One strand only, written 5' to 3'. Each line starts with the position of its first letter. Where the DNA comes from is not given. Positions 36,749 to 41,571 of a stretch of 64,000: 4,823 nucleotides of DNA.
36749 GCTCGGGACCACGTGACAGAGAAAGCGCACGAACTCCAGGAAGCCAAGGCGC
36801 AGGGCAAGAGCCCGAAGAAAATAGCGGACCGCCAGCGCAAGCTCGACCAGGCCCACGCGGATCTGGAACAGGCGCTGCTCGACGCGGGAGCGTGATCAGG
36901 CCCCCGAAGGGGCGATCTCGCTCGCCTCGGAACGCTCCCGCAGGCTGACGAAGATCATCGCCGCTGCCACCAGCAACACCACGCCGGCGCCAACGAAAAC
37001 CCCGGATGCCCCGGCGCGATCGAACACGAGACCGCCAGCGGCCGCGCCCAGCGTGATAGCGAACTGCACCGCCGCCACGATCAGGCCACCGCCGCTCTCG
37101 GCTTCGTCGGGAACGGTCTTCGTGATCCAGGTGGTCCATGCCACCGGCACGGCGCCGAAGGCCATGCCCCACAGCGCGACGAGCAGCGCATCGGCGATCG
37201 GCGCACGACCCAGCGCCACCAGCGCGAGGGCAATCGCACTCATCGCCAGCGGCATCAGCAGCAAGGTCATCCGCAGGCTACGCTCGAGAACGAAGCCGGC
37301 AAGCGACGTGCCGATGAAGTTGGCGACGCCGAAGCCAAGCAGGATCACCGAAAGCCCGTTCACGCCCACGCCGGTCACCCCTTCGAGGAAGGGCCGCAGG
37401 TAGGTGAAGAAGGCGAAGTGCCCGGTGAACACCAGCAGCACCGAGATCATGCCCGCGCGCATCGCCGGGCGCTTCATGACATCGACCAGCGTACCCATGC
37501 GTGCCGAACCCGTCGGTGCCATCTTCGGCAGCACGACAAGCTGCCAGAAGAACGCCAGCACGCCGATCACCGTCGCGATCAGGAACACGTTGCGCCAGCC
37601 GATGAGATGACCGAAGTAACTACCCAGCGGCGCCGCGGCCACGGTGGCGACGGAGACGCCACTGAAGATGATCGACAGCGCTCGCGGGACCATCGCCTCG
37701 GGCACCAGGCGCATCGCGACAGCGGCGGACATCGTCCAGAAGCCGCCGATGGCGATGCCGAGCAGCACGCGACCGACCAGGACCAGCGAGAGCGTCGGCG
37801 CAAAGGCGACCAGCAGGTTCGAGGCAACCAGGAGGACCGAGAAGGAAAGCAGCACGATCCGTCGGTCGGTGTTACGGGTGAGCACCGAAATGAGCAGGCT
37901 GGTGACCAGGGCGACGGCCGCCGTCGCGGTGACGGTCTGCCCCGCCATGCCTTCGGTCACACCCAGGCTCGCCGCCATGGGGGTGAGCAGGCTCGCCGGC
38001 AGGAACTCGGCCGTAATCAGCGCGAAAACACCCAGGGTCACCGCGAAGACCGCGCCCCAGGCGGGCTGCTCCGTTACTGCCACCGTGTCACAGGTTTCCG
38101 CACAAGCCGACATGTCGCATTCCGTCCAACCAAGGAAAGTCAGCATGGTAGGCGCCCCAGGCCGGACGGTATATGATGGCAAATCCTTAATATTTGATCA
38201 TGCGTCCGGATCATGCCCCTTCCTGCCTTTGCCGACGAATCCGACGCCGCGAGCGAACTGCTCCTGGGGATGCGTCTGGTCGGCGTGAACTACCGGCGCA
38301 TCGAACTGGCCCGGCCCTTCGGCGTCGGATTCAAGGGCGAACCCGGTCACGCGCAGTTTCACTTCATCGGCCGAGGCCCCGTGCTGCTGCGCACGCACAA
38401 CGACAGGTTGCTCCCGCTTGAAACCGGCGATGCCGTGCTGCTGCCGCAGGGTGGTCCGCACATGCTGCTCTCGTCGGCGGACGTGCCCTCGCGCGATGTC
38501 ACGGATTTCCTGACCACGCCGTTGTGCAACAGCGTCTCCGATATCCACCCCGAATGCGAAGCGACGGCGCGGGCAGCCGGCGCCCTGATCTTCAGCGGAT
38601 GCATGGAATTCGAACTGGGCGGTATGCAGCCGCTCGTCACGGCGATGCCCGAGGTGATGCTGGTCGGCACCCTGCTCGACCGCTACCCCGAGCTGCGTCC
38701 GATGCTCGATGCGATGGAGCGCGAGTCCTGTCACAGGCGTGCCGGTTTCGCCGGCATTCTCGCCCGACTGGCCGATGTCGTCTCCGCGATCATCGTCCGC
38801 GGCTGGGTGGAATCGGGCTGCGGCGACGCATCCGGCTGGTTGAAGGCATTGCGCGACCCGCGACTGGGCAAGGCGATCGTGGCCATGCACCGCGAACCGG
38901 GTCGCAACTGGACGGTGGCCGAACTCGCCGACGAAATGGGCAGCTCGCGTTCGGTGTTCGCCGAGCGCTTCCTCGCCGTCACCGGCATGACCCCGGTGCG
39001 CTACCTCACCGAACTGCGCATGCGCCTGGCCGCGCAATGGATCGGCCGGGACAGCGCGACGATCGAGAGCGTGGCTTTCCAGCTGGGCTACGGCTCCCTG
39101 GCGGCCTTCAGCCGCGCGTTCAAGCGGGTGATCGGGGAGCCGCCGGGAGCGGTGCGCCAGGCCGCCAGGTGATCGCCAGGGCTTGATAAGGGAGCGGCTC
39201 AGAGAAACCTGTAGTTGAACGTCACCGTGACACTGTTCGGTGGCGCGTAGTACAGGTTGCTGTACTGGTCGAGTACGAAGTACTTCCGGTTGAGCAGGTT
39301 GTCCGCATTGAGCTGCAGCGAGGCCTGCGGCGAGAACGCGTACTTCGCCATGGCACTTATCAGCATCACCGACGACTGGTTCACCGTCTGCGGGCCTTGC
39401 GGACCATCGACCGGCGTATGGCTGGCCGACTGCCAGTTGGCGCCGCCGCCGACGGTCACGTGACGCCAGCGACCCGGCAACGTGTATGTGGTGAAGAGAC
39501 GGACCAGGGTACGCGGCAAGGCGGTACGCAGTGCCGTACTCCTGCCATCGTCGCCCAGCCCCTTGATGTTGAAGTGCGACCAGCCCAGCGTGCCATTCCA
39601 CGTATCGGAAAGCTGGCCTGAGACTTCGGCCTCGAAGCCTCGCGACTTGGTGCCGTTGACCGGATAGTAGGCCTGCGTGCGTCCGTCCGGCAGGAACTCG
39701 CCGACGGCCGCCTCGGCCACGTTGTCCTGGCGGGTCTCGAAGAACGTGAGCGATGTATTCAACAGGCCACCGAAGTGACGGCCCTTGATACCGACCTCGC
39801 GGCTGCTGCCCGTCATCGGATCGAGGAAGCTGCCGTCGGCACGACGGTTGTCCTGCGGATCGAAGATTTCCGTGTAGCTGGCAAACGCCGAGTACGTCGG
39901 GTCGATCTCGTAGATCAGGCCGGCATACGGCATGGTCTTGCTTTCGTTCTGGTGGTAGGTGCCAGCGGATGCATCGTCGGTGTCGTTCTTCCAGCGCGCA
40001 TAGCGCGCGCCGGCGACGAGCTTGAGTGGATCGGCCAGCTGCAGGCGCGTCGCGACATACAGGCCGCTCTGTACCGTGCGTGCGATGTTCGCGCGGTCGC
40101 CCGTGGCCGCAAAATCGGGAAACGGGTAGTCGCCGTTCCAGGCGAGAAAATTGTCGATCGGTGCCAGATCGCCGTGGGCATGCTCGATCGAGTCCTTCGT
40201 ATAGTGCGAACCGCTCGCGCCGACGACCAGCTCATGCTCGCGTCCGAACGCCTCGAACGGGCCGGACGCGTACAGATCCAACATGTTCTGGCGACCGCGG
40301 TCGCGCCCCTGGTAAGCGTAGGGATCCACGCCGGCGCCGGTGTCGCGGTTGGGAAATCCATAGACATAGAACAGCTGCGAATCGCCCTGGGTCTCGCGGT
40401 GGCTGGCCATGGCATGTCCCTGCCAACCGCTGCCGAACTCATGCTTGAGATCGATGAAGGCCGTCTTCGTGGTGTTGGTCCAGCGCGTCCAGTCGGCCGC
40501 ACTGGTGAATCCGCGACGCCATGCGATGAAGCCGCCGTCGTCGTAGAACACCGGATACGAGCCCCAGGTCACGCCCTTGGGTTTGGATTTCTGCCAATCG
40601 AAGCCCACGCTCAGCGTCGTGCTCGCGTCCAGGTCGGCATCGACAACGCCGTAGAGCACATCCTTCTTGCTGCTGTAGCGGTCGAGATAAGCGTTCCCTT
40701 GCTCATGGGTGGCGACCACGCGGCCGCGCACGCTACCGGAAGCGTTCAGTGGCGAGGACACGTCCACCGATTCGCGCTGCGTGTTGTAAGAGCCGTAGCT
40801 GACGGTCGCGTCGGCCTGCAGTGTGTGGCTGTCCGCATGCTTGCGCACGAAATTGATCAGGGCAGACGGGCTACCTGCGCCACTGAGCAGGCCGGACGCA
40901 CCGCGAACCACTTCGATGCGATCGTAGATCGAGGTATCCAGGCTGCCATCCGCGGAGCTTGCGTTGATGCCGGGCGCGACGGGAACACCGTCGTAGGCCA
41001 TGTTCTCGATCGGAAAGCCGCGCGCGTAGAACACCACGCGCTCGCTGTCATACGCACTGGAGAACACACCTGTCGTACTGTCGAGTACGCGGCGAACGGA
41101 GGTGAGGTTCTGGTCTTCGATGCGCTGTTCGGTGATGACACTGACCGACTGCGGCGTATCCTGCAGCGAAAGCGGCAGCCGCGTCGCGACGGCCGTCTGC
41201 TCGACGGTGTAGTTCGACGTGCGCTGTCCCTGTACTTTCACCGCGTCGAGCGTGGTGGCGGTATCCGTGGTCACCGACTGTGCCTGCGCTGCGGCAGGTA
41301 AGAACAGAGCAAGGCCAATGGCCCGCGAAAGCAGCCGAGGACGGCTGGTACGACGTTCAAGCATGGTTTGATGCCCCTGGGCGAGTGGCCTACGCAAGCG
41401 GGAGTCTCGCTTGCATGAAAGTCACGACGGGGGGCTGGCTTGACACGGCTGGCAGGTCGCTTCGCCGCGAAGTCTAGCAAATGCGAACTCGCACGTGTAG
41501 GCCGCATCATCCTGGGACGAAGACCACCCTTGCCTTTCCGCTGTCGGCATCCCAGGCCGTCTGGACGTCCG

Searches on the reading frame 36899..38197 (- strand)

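Call 92: search_protein_families(library=pfam, proteins=[window:36899-38197:-], max_evalue=0.00001)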
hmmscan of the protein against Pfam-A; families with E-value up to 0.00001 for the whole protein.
window:36899-38197:- (433 aa): 2 families
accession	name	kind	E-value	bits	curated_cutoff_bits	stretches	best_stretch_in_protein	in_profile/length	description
PF07690.21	MFS_1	-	2.2e-37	129.2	33.4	1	54-379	2-341/347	Major Facilitator Superfamily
PF00083.30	Sugar_tr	-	1.7e-07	30.9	22.3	1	86-221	49-190/452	Sugar (and other) transporter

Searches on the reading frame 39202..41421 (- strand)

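Call 92: search_protein_families(library=pfam, proteins=[window:39202-41421:-], max_evalue=0.00001)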
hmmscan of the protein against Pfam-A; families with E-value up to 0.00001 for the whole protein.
window:39202-41421:- (740 aa): 2 families
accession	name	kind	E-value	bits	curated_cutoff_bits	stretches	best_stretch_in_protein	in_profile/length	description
PF00593.30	TonB_dep_Rec_b-barrel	-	7.8e-44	151.7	27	1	290-709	38-436/436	TonB dependent receptor-like, beta-barrel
PF07715.20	Plug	-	8.8e-19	68.4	23.9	1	86-186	2-105/107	TonB-dependent Receptor Plug Domain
